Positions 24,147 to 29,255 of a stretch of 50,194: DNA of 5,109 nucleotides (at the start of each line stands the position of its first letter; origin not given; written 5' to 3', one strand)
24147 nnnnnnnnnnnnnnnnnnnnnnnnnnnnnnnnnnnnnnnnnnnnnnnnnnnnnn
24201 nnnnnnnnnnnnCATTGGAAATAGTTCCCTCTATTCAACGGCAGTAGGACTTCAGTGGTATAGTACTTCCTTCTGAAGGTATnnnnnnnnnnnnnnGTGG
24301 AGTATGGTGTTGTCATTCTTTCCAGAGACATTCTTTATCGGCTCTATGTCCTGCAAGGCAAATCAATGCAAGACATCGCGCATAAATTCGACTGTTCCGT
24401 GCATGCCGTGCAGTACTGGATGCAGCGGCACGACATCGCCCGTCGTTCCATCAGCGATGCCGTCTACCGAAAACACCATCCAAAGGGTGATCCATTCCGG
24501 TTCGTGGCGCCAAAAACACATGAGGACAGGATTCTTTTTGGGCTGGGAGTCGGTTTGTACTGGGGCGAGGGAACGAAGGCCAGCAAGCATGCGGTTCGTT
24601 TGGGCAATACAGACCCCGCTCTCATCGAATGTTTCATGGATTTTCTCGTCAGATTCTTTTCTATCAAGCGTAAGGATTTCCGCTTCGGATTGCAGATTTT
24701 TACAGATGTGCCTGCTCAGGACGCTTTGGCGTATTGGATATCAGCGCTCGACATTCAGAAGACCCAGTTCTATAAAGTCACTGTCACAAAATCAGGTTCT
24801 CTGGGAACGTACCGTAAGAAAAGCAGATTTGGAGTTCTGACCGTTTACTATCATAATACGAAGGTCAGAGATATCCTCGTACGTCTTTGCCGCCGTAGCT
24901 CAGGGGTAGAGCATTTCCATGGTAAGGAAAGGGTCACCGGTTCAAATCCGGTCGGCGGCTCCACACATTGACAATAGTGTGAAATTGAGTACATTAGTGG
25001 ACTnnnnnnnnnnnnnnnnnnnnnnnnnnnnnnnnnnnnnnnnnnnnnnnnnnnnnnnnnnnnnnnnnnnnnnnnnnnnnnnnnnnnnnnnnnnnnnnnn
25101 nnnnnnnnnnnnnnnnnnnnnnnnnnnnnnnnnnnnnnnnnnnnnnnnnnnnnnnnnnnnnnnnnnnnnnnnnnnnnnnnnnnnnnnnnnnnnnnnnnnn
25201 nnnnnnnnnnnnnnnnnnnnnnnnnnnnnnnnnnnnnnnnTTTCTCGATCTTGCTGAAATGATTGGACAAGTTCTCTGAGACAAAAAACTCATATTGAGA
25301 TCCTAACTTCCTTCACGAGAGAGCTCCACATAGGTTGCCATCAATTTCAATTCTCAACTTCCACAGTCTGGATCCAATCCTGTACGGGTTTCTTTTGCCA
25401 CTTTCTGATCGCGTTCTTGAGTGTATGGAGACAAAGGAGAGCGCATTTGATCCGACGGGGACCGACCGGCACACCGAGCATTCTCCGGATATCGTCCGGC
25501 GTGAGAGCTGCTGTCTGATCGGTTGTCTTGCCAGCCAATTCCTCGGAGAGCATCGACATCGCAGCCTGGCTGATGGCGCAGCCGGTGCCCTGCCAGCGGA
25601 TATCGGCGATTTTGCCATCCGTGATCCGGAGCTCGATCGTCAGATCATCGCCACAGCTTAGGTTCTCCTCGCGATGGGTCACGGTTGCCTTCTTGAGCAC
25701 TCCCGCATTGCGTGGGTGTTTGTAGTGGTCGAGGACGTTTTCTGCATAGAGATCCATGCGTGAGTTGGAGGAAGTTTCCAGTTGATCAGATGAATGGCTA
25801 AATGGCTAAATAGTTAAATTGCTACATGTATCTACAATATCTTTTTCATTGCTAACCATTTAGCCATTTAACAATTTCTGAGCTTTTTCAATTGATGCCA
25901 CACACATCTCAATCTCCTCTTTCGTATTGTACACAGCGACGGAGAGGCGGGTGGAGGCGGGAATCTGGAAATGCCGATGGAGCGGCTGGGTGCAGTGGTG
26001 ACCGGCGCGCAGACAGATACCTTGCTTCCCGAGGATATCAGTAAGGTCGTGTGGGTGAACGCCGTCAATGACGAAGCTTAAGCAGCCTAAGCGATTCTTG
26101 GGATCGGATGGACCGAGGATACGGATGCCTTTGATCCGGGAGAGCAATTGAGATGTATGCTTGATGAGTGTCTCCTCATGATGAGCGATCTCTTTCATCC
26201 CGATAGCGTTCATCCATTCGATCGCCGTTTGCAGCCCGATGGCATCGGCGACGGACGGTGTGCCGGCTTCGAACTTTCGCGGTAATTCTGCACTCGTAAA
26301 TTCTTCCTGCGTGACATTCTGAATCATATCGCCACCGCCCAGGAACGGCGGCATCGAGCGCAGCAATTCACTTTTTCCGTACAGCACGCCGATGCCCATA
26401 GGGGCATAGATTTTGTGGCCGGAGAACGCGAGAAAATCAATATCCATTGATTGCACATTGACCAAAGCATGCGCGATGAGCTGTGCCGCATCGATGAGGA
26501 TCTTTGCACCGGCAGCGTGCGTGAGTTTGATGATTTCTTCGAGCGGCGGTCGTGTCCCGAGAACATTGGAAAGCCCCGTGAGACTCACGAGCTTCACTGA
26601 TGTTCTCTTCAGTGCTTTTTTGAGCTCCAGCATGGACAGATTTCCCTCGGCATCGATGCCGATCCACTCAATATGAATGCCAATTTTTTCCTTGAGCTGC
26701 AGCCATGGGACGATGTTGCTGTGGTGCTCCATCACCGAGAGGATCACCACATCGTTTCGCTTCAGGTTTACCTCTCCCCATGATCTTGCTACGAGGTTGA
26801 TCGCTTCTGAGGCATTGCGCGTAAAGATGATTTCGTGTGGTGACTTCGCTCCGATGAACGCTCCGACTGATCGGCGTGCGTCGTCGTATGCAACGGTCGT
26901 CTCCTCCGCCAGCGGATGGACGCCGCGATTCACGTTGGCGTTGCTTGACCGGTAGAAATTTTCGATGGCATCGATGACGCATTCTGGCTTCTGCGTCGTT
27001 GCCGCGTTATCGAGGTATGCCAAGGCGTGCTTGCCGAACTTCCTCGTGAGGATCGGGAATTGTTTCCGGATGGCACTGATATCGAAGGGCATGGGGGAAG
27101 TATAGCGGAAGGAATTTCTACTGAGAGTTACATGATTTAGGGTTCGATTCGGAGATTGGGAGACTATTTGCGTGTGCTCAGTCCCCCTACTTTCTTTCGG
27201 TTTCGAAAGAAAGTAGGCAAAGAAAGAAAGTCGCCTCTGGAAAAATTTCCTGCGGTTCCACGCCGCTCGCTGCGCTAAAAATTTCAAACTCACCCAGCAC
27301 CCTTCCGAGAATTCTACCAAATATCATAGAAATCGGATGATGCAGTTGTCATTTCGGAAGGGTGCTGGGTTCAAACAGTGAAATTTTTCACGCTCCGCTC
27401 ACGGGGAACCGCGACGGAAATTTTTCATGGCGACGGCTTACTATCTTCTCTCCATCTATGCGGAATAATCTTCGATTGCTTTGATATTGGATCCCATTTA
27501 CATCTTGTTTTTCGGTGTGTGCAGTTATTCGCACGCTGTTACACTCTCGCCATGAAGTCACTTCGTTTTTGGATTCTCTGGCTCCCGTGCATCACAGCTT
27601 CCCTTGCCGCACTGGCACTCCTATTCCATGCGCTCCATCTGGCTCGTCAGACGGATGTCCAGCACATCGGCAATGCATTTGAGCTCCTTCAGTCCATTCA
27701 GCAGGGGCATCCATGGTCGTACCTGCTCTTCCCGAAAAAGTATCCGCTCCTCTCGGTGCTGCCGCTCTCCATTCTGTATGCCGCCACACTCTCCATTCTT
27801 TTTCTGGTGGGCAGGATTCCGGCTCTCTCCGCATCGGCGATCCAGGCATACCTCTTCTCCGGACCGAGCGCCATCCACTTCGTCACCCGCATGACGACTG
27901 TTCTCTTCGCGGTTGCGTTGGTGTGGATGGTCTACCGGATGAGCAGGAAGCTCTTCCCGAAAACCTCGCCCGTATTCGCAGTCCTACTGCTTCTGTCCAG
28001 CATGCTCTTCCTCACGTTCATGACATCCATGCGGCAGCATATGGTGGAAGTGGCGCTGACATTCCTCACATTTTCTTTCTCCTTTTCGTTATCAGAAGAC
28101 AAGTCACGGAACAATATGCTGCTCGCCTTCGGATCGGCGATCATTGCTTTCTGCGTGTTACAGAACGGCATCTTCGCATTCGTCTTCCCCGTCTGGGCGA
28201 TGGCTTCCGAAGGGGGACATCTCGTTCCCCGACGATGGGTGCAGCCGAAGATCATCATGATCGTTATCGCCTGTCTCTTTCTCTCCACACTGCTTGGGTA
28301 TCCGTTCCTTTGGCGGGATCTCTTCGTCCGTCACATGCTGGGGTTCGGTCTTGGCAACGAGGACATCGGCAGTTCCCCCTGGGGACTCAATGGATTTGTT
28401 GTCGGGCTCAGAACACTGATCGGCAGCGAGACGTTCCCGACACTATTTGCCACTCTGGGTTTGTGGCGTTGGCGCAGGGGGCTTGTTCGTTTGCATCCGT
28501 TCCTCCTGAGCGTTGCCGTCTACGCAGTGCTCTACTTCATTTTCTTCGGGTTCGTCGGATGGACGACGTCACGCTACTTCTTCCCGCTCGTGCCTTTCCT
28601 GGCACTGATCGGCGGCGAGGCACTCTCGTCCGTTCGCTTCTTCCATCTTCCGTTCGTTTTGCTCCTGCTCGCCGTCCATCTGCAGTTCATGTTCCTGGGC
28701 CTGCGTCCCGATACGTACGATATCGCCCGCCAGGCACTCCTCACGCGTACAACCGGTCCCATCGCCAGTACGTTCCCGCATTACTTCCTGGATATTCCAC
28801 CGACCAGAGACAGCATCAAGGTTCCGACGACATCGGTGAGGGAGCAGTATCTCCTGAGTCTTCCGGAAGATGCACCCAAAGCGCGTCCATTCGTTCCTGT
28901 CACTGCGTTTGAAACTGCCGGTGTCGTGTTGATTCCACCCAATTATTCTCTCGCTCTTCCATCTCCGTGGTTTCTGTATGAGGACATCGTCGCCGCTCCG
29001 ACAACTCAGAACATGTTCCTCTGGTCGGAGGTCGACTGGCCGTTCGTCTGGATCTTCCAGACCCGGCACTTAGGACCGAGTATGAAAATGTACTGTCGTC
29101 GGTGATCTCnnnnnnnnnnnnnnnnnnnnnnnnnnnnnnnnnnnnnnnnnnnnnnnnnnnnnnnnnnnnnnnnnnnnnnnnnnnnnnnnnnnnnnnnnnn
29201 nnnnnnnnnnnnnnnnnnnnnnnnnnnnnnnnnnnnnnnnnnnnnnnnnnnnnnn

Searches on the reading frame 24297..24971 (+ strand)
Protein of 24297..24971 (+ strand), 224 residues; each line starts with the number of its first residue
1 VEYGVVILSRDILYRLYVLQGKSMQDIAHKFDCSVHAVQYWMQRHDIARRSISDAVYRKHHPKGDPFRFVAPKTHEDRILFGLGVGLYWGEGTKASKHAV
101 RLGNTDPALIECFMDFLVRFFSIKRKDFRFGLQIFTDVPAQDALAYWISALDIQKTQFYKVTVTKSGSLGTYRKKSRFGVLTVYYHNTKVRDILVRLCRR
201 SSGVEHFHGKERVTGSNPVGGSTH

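Call 14: search_protein_families(library=pfam, proteins=[window:24297-24971:+], max_evalue=0.001)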
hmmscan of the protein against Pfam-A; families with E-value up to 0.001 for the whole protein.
window:24297-24971:+ (224 aa): 1 family
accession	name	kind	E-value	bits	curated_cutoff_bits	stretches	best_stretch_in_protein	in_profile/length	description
PF08281.18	Sigma70_r4_2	-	0.0005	20.1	25.7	1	14-44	19-49/54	Sigma-70, region 4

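Call 55: search_protein_families(library=pfam, proteins=[window:24297-24971:+], max_evalue=1)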
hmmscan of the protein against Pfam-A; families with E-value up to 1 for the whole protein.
window:24297-24971:+ (224 aa): 5 families
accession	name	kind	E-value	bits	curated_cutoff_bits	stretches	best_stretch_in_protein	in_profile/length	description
PF08281.18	Sigma70_r4_2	-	0.0005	20.1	25.7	1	14-44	19-49/54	Sigma-70, region 4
PF13518.12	HTH_28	-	0.021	15.4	25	1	17-44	8-35/52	Helix-turn-helix domain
PF13384.12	HTH_23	-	0.047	14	24.6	1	18-44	14-40/50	Homeodomain-like domain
PF13542.12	HTH_Tnp_ISL3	-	0.16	11.9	27.4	1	18-45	24-50/51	Helix-turn-helix domain of transposase family ISL3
PF08822.17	DUF1804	-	0.22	11.9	29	1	15-43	13-41/164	Protein of unknown function (DUF1804)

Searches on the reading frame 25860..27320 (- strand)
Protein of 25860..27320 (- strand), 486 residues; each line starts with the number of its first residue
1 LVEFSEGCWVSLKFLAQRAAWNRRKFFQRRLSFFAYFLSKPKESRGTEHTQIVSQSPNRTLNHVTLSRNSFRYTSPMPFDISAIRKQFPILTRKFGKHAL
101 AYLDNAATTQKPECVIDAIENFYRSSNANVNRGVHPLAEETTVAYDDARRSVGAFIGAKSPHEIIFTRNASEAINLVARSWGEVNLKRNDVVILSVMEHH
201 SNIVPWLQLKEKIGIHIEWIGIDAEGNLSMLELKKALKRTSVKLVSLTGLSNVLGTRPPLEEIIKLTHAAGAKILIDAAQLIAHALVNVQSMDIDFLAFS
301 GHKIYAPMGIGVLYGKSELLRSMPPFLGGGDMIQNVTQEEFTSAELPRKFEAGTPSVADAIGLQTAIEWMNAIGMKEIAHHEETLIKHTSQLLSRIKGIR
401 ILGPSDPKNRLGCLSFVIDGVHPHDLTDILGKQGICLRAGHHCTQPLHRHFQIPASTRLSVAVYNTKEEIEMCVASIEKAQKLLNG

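Call 14: search_protein_families(library=pfam, proteins=[window:25860-27320:-], max_evalue=0.001)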
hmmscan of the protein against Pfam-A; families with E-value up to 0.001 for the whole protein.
window:25860-27320:- (486 aa): 1 family
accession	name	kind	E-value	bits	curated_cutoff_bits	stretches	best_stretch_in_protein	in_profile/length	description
PF00266.25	Aminotran_5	-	6.2e-137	456.9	21.5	1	102-471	2-369/371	Aminotransferase class-V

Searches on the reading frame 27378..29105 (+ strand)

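Call 14: search_protein_families(library=pfam, proteins=[window:27378-29105:+], max_evalue=0.001)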
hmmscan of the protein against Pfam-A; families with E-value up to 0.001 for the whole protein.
window:27378-29105:+ (575 aa): 1 family
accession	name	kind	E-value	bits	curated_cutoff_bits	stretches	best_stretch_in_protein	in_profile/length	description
PF13231.12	PMT_2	-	5.9e-06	27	26.1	1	168-300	22-152/160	Dolichyl-phosphate-mannose-protein mannosyltransferase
